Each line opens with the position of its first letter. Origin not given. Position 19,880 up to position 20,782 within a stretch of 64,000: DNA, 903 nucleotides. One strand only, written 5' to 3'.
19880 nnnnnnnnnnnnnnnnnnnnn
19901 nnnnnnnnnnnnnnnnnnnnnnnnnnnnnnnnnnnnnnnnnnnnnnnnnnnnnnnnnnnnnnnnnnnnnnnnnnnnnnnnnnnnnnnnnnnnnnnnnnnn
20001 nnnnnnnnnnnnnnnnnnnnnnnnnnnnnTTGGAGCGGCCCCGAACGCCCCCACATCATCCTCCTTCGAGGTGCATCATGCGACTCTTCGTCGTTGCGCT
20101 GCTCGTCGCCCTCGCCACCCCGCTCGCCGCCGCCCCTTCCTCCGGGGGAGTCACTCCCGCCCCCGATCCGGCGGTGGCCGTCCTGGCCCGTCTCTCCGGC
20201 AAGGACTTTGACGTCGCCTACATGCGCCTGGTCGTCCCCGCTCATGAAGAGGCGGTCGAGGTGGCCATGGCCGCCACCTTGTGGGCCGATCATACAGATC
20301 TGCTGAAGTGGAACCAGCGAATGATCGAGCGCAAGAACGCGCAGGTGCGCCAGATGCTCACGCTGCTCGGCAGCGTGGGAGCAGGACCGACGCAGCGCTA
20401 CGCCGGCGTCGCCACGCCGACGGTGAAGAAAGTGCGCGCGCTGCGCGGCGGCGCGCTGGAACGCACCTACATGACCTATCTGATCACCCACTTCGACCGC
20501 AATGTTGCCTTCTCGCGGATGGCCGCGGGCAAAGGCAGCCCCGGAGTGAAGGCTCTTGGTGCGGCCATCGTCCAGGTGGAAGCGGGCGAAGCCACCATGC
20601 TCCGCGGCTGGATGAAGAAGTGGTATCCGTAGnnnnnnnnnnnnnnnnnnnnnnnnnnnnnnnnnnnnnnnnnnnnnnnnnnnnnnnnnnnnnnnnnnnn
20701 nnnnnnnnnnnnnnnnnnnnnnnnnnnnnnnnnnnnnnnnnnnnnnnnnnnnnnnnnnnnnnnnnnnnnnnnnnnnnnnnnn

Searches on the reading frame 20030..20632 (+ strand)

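Call 23: search_protein_families(library=pfam, proteins=[window:20030-20632:+], max_evalue=0.00001)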
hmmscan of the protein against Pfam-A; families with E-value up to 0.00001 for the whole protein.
window:20030-20632:+ (200 aa): 2 families
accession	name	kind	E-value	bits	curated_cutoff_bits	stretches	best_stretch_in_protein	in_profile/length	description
PF03713.19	DUF305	-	7.5e-16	59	27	1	48-113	86-151/151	Domain of unknown function (DUF305)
PF13628.12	DUF4142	-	2.7e-08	34.6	27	1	26-100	52-126/138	Domain of unknown function (DUF4142)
